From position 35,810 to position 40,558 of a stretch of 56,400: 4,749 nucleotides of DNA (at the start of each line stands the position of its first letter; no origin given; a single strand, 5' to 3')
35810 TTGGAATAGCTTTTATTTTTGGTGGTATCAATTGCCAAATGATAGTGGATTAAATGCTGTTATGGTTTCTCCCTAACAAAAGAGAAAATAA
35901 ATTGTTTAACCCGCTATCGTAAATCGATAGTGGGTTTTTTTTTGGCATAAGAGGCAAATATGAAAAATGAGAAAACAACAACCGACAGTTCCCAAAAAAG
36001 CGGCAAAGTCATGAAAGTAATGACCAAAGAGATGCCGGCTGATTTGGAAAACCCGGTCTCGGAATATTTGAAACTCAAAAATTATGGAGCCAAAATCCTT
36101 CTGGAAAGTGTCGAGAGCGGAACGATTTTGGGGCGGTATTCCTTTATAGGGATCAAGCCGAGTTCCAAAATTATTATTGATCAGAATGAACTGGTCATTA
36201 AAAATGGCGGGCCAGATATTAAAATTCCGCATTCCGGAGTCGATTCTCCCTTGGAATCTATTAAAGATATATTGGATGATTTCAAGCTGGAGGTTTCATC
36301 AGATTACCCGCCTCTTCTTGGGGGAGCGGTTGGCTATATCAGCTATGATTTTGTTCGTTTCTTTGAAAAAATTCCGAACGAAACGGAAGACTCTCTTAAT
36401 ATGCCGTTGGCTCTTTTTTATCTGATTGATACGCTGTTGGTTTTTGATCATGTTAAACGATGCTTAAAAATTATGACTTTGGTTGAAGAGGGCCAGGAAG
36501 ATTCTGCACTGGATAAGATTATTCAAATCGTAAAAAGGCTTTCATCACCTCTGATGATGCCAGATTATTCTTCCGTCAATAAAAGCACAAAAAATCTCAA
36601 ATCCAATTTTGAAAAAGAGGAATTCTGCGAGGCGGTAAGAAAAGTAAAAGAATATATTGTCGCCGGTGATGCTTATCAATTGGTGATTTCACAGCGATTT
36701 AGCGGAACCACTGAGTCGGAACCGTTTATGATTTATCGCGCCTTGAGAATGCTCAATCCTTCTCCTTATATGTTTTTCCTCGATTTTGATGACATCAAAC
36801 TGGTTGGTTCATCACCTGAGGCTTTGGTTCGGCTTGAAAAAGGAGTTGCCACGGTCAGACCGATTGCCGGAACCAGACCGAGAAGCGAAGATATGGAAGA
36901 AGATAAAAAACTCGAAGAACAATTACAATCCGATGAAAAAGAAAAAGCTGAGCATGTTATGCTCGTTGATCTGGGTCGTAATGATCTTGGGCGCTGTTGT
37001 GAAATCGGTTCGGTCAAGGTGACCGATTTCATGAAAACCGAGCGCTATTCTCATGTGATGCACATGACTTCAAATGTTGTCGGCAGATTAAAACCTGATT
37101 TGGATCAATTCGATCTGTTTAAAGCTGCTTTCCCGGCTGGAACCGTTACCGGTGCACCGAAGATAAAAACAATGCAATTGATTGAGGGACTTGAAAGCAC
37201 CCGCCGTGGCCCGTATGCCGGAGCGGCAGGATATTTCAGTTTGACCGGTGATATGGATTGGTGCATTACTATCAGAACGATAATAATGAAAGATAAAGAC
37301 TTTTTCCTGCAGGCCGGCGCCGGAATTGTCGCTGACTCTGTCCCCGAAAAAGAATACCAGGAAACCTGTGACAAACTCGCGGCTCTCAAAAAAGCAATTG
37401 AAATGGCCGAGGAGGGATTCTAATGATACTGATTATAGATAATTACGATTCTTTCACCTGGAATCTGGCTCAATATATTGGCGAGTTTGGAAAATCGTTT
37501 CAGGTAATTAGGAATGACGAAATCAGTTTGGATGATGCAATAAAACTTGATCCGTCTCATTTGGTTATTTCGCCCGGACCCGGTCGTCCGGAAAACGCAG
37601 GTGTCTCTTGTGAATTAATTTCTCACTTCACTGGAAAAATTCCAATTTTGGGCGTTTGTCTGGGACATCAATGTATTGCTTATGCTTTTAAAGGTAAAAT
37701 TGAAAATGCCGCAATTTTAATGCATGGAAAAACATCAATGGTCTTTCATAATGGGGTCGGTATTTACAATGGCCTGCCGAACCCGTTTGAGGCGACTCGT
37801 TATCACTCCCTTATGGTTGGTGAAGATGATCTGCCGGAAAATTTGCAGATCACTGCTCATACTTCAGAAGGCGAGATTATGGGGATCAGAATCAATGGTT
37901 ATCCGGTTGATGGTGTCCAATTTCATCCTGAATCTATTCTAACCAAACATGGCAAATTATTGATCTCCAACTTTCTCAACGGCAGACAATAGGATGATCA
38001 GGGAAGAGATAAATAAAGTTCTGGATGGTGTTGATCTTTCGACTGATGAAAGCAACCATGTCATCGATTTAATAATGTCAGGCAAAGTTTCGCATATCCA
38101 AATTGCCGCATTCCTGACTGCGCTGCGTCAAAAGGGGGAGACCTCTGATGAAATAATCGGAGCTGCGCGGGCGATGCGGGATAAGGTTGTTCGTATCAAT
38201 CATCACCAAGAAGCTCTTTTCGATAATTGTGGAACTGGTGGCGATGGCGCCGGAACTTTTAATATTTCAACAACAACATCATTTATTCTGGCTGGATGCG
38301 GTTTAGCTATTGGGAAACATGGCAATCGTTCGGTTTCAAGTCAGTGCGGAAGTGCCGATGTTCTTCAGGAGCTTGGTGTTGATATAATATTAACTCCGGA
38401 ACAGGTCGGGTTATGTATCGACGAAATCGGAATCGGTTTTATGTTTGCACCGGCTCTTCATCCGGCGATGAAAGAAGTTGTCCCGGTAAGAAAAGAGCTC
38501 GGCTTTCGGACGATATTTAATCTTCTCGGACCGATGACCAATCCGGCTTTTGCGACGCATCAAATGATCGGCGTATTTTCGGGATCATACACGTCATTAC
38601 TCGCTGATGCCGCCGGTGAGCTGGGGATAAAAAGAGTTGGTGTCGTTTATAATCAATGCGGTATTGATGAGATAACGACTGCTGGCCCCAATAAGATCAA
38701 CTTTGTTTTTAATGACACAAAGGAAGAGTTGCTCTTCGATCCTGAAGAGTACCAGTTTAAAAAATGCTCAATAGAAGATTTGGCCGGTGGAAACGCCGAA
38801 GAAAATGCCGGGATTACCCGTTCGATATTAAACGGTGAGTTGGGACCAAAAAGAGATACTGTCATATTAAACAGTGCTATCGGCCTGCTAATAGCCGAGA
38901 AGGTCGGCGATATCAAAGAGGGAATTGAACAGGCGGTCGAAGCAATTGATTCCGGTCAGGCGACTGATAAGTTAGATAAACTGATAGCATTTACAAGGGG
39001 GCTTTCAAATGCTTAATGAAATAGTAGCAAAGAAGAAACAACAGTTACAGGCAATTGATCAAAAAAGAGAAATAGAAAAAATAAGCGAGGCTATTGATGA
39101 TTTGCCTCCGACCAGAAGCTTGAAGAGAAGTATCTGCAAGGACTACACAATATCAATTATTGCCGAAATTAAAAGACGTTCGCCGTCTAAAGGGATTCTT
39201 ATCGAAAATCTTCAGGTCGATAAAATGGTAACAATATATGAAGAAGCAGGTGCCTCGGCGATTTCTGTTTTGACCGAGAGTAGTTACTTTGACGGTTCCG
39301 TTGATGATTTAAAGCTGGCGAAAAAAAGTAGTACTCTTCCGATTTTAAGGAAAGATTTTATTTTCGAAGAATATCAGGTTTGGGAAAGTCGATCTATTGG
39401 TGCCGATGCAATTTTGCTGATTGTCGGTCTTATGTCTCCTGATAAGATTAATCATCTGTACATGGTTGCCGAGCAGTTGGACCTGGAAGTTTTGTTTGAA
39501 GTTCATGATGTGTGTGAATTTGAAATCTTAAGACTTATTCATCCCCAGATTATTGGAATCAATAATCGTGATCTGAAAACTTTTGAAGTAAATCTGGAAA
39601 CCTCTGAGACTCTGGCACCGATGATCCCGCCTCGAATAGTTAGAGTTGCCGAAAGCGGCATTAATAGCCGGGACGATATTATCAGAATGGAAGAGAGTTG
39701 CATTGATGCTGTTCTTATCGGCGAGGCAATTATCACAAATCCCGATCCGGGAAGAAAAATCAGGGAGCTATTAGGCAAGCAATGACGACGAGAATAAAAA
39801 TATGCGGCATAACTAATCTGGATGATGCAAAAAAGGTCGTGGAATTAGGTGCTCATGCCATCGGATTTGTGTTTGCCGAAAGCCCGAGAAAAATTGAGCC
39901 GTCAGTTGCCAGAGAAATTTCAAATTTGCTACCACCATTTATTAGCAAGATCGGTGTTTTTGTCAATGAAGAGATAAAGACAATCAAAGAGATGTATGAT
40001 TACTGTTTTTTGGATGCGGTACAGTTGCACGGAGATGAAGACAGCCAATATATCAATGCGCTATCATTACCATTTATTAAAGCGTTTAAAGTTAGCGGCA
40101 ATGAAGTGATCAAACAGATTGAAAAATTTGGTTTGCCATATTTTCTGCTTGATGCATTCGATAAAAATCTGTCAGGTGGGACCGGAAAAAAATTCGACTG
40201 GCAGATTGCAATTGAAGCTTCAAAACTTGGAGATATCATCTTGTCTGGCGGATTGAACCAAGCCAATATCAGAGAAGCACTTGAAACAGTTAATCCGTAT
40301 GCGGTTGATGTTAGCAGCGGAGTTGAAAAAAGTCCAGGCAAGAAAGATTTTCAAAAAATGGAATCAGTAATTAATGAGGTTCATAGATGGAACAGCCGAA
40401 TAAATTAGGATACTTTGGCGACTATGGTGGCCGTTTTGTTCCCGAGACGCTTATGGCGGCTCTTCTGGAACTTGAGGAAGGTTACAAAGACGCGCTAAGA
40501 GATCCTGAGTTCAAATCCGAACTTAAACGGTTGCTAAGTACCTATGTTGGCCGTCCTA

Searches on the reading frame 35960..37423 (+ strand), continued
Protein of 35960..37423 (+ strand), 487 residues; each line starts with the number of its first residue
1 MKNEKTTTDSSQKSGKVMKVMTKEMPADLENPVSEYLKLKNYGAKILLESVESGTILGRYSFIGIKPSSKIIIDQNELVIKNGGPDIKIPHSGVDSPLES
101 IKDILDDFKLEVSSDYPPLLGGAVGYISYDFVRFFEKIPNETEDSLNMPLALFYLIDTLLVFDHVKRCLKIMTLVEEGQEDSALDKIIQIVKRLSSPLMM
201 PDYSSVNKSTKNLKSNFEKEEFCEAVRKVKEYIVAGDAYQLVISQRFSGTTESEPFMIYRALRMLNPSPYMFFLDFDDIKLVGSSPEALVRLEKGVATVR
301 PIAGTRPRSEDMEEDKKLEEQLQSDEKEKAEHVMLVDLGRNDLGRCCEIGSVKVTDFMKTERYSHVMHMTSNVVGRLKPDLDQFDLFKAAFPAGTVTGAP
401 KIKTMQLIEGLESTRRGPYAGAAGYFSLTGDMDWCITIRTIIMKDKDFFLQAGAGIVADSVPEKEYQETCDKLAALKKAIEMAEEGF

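Call 38: find_encoding_contigs(protein=P0037, flank=10000, max_places=1)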
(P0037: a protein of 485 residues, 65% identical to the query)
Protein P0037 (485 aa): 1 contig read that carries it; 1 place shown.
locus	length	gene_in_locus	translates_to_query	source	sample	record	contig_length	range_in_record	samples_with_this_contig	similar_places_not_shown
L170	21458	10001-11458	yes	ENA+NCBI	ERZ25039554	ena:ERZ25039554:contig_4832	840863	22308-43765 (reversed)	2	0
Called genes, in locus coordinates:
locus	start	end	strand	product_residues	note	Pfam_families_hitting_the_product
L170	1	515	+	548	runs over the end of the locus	PF01379:Porphobil_deam, PF03900:Porphobil_deamC (weak), PF02602:HEM4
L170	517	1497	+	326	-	PF00490:ALAD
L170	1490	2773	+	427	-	PF00202:Aminotran_3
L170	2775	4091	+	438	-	PF00512:HisKA, PF02518:HATPase_c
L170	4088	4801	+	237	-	PF00072:Response_reg, PF00486:Trans_reg_C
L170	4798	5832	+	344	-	PF01208:URO-D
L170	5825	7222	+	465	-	PF04055:Radical_SAM, PF06969:HemN_C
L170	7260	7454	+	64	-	PF00762:Ferrochelatase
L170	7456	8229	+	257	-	PF00762:Ferrochelatase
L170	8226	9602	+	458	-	PF01593:Amino_oxidase, PF13450:NAD_binding_8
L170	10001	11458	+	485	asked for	PF04715:, PF00425:Chorismate_bind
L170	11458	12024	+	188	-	PF00117:GATase, PF07722:Peptidase_C26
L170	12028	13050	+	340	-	PF02885:Glycos_trans_3N, PF00591:Glycos_transf_3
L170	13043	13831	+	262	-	PF00218:IGPS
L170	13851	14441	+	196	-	PF00697:PRAI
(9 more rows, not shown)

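Call 39: find_encoding_contigs(protein=P0041, flank=10000, max_places=1)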
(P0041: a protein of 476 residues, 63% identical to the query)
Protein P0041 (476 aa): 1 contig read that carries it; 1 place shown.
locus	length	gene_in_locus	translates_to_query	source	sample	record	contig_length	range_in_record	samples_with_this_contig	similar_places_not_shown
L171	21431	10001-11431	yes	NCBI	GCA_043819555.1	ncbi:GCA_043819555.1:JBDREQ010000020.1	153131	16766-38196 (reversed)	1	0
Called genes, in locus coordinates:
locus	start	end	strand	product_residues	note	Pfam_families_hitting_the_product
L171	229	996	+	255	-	PF13175:AAA_15 (faint), PF00005:ABC_tran, PF13304:AAA_21 (weak)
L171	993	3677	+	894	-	PF12730:ABC2_membrane_4 (weak), PF13346:ABC2_membrane_5 (weak), PF23357:DUF7088, PF09822:ABC_transp_aux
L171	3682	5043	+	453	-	PF14238:DUF4340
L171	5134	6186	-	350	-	PF13187:Fer4_9 (weak), PF13237:Fer4_10 (weak), PF14697:Fer4_21, PF00037:Fer4 (weak)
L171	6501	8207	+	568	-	PF00404:Dockerin_1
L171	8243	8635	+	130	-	-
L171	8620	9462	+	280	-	PF13646:HEAT_2 (weak)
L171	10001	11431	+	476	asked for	PF04715:, PF00425:Chorismate_bind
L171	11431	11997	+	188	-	PF00117:GATase, PF07722:Peptidase_C26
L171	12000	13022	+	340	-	PF02885:Glycos_trans_3N, PF00591:Glycos_transf_3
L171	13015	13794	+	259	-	PF00218:IGPS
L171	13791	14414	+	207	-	PF00697:PRAI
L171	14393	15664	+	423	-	PF00291:PALP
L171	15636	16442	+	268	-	PF00290:Trp_syntA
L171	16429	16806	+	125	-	PF07736:CM_1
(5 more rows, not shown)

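Call 40: find_encoding_contigs(protein=P0063, flank=10000, max_places=1)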
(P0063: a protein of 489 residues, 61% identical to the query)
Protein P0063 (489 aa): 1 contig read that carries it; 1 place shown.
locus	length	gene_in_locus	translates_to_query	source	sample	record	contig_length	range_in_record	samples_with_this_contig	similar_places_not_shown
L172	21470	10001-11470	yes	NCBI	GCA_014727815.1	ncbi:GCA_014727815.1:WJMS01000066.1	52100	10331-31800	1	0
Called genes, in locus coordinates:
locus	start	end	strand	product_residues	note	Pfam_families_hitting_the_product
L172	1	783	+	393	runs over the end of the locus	PF13506:Glyco_transf_21, PF13641:Glyco_tranf_2_3, PF13632:Glyco_trans_2_3 (weak)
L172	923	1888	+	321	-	-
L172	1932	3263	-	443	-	PF02321:OEP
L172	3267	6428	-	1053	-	PF00873:ACR_tran, PF02355:SecD_SecF_C (weak)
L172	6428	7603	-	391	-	PF25917:BSH_RND (faint), PF25967:RND-MFP_C (weak), PF25989:YknX_C (weak)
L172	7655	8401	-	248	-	PF00106:adh_short, PF08659:KR, PF13561:adh_short_C2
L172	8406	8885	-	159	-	PF22381:Staph_reg_Sar_Rot (weak), PF12802:MarR_2, PF01047:MarR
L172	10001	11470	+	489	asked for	PF04715:, PF00425:Chorismate_bind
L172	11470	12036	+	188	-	PF00117:GATase, PF07722:Peptidase_C26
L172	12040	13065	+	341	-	PF02885:Glycos_trans_3N, PF00591:Glycos_transf_3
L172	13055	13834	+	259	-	PF00218:IGPS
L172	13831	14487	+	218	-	PF00697:PRAI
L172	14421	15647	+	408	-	PF00291:PALP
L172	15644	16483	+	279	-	PF00290:Trp_syntA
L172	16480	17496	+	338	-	PF18152:DAHP_snth_FXD, PF00793:DAHP_synth_1, PF03102:NeuB (weak)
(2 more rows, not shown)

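Call 41: find_encoding_contigs(protein=P0081, flank=10000, max_places=1)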
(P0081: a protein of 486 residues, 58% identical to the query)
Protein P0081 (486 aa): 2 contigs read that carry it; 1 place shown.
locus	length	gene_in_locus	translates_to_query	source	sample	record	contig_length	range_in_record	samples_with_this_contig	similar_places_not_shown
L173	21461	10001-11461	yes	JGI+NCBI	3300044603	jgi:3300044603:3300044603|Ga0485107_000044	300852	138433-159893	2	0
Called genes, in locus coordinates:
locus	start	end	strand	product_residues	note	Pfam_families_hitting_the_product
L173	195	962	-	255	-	PF23441:SDR (weak), PF00106:adh_short, PF08659:KR, PF13561:adh_short_C2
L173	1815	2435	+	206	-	PF04542:Sigma70_r2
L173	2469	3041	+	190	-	-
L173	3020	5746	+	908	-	PF07719:TPR_2 (faint), PF13424:TPR_12, PF12770:CHAT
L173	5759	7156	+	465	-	PF00082:Peptidase_S8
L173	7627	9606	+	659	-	PF07452:CHRD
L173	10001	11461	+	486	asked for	PF04715:, PF00425:Chorismate_bind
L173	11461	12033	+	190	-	PF00117:GATase, PF07722:Peptidase_C26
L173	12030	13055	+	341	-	PF02885:Glycos_trans_3N, PF00591:Glycos_transf_3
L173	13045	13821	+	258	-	PF00218:IGPS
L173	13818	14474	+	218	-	PF00697:PRAI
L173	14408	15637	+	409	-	PF00291:PALP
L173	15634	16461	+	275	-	PF00290:Trp_syntA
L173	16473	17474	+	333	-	PF18152:DAHP_snth_FXD, PF00793:DAHP_synth_1, PF03102:NeuB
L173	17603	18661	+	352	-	PF05488:PAAR_motif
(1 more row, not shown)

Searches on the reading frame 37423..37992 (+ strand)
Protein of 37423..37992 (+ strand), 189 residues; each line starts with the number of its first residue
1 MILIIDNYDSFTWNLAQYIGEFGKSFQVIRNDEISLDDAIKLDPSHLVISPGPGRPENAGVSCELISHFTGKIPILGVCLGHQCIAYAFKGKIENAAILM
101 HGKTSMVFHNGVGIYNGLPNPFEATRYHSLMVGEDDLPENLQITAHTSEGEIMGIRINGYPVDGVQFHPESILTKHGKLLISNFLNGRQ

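Call 7: search_protein_families(library=ncbifam, proteins=[window:37423-37992:+])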
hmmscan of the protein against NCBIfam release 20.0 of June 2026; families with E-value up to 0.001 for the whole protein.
window:37423-37992:+ (189 aa): 22 families
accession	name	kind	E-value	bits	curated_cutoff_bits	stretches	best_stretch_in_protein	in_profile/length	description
NF011201.0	PRK14607.1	equivalog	2.6e-85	287.1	670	1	1-188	1-189/534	bifunctional anthranilate synthase component II/anthranilate phosphoribosyltransferase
NF005799.0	PRK07649.1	equivalog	9.8e-78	260.2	327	1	1-186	1-186/195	aminodeoxychorismate/anthranilate synthase component II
NF005946.0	PRK08007.1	equivalog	7.3e-73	244.1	332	1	1-186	1-186/187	aminodeoxychorismate synthase component 2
TIGR00566.1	trpG_papA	subfamily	6.7e-71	238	121.05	1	1-186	1-191/192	glutamine amidotransferase of anthranilate synthase or aminodeoxychorismate synthase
NF005849.0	PRK07765.1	equivalog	9.7e-71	237.5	308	1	2-186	3-190/219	aminodeoxychorismate/anthranilate synthase component II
NF006462.0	PRK08857.1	equivalog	2.2e-70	236.2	345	1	1-186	1-191/193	aminodeoxychorismate/anthranilate synthase component II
NF005271.0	PRK06774.1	equivalog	1.2e-68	230.2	340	1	1-186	1-190/191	aminodeoxychorismate synthase component II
NF041322.1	Anth_synII_Halo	equivalog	1.9e-53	180.9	320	1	4-186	1-188/190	anthranilate synthase component II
NF010081.0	PRK13566.1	equivalog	1.3e-45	155.9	645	1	2-185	531-717/729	anthranilate synthase component I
NF007073.0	PRK09522.1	equivalog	3.7e-44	151.5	738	1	2-185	4-187/531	bifunctional anthranilate synthase glutamate amidotransferase component TrpG/anthranilate phosphoribosyltransferase TrpD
NF005367.0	PRK06895.1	equivalog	4.6e-42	144.1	265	1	2-186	4-187/190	anthranilate synthase component II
TIGR01815.1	TrpE-clade3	equivalog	7.8e-41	139.8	739.15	1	2-179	519-696/717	anthranilate synthase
TIGR01823.1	PabB-fungal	equivalog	1.9e-30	105.8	442.55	1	2-186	8-202/742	aminodeoxychorismate synthase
NF004169.0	PRK05637.1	equivalog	1.2e-27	96.9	332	1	2-183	5-201/210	anthranilate synthase component II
TIGR00888.1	guaA_Nterm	equivalog_domain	2.3e-26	92.3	172.15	1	2-186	1-182/188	glutamine-hydrolyzing GMP synthase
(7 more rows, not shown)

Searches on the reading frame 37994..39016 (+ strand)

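Call 7: search_protein_families(library=ncbifam, proteins=[window:37994-39016:+])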
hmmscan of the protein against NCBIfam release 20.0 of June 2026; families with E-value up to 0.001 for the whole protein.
window:37994-39016:+ (340 aa): 13 families
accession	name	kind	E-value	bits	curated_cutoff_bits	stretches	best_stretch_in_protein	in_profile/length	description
TIGR01245.1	trpD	equivalog_domain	2.7e-117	391.8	199.05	1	6-332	1-329/330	anthranilate phosphoribosyltransferase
NF011201.0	PRK14607.1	equivalog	9e-115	384.3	670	1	2-338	195-532/534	bifunctional anthranilate synthase component II/anthranilate phosphoribosyltransferase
NF007073.0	PRK09522.1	equivalog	2.7e-59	201.5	738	1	6-332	204-529/531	bifunctional anthranilate synthase glutamate amidotransferase component TrpG/anthranilate phosphoribosyltransferase TrpD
NF005635.0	PRK07394.1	equivalog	1.5e-30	106.7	287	1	14-334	21-344/348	hypothetical protein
NF006564.0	PRK09071.1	equivalog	2.9e-25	88.9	257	1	14-249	29-263/335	glycosyl transferase family protein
NF003338.0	PRK04350.1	subfamily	2.8e-17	62.3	434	1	4-145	94-232/502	thymidine phosphorylase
TIGR02645.1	ARCH_P_rylase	hypoth_equivalog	3.6e-17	62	434.6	1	5-170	89-253/493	putative thymidine phosphorylase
TIGR03327.1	AMP_phos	equivalog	1.3e-16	60.2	535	1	5-165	90-249/500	AMP phosphorylase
NF006005.0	PRK08136.1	equivalog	9.4e-16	58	185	1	14-190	19-195/314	DNA-binding protein YbiB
NF004490.0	PRK05820.1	equivalog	1.6e-13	50.1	269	1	4-165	7-169/439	thymidine phosphorylase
TIGR02644.1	Y_phosphoryl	subfamily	3.3e-12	45.9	409.05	1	6-161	5-161/417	pyrimidine-nucleoside phosphorylase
TIGR02643.1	T_phosphoryl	equivalog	5.3e-11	42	570.7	1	3-160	4-164/437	thymidine phosphorylase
NF004747.0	PRK06078.1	equivalog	4.4e-05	22.2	559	0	6-125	7-125/434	pyrimidine-nucleoside phosphorylase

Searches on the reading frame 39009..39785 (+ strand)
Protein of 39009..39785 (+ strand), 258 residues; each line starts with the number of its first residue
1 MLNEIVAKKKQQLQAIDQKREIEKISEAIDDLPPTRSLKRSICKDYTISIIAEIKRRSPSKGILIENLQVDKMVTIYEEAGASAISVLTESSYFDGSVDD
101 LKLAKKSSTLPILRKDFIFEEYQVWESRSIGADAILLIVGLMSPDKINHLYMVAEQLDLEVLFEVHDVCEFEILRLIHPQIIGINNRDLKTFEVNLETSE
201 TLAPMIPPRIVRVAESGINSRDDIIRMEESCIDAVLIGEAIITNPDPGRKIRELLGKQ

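Call 7: search_protein_families(library=ncbifam, proteins=[window:39009-39785:+])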
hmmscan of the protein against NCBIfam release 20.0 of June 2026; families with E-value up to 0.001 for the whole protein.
window:39009-39785:+ (258 aa): 14 families
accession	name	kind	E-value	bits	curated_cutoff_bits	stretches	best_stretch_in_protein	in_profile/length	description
NF001377.0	PRK00278.2-4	equivalog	3.3e-87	292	260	1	1-256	3-257/259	indole-3-glycerol phosphate synthase TrpC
NF001373.0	PRK00278.1-6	equivalog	3.9e-76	255.7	317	1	2-256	5-262/263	indole-3-glycerol phosphate synthase TrpC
NF001375.0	PRK00278.2-2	equivalog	2.7e-70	236.6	360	1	1-257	1-250/255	indole-3-glycerol phosphate synthase TrpC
NF001370.0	PRK00278.1-2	equivalog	8.4e-70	235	348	1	2-257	5-263/266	indole-3-glycerol phosphate synthase TrpC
NF001371.0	PRK00278.1-3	equivalog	1.2e-69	234.5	307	1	1-254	4-251/255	indole-3-glycerol phosphate synthase TrpC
NF001372.0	PRK00278.1-4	subfamily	2.7e-68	230.2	370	1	2-257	32-294/295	indole-3-glycerol phosphate synthase TrpC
NF001369.0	PRK00278.1-1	equivalog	5e-67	225.9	329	1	1-255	5-258/271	indole-3-glycerol phosphate synthase TrpC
NF006945.0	PRK09427.1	equivalog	4.3e-64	216.7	380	1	1-255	9-258/461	bifunctional indole-3-glycerol-phosphate synthase TrpC/phosphoribosylanthranilate isomerase TrpF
NF001378.0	PRK00278.2-5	equivalog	4e-61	206.5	360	1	2-256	3-260/263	indole-3-glycerol phosphate synthase TrpC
NF001376.0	PRK00278.2-3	equivalog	2e-60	204.4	284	1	18-256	14-253/255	indole-3-glycerol phosphate synthase TrpC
NF010562.0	PRK13957.1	equivalog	2.9e-58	197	414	1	18-243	17-240/252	indole-3-glycerol-phosphate synthase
NF001374.0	PRK00278.2-1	equivalog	3e-52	177.5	258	1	36-246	31-242/249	indole-3-glycerol phosphate synthase TrpC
NF010375.0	PRK13802.1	equivalog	5.4e-49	166.9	1386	1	2-252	4-254/695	bifunctional indole-3-glycerol phosphate synthase/tryptophan synthase subunit beta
NF041303.1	Indglycph_syn_Halo_TrpC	equivalog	3.7e-45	154.2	380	1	35-244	35-239/250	indole-3-glycerol phosphate synthase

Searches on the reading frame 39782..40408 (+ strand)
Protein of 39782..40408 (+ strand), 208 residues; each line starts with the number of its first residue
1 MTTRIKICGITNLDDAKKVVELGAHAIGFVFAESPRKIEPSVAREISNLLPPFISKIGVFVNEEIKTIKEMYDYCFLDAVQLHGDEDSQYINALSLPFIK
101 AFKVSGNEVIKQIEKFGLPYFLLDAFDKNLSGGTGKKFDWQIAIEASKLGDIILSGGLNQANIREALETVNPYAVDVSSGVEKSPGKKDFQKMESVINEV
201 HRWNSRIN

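Call 7: search_protein_families(library=ncbifam, proteins=[window:39782-40408:+])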
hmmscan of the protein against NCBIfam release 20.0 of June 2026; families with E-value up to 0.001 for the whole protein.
window:39782-40408:+ (208 aa): 13 families
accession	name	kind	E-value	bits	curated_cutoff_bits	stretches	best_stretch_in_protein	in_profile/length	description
NF002298.0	PRK01222.1-4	equivalog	2.7e-68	229.8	215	1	2-204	2-206/209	phosphoribosylanthranilate isomerase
NF002297.0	PRK01222.1-3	equivalog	4.6e-56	189.5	259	1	4-198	2-197/204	phosphoribosylanthranilate isomerase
NF002299.0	PRK01222.1-6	equivalog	1.1e-47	162.2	231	1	2-202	17-227/231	phosphoribosylanthranilate isomerase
NF002300.0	PRK01222.1-7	equivalog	5e-47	160.1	212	1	3-201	2-192/195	phosphoribosylanthranilate isomerase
NF002295.0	PRK01222.1-1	equivalog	1.3e-45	155.5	216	1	1-204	1-214/219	phosphoribosylanthranilate isomerase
NF006945.0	PRK09427.1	equivalog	5.3e-44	150.5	380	1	4-201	261-459/461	bifunctional indole-3-glycerol-phosphate synthase TrpC/phosphoribosylanthranilate isomerase TrpF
NF002302.0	PRK01222.2-2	equivalog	1.9e-37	129.4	172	1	5-202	3-188/193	phosphoribosylanthranilate isomerase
NF002296.0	PRK01222.1-2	equivalog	2.8e-37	128.7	270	1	2-205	7-217/221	phosphoribosylanthranilate isomerase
NF002301.0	PRK01222.2-1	equivalog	3.6e-32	111.6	232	1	2-201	2-210/217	phosphoribosylanthranilate isomerase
NF010563.0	PRK13958.1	equivalog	1.2e-29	103.3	234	1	4-200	2-203/210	phosphoribosylanthranilate isomerase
NF002303.0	PRK01222.2-3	equivalog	4.3e-28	98.3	224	1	4-205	2-205/208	phosphoribosylanthranilate isomerase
NF002304.0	PRK01222.2-4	equivalog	5.4e-26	91.3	181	1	5-202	3-205/208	phosphoribosylanthranilate isomerase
NF010376.0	PRK13803.1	equivalog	7e-26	91.2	819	1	2-202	4-207/600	bifunctional phosphoribosylanthranilate isomerase/tryptophan synthase subunit beta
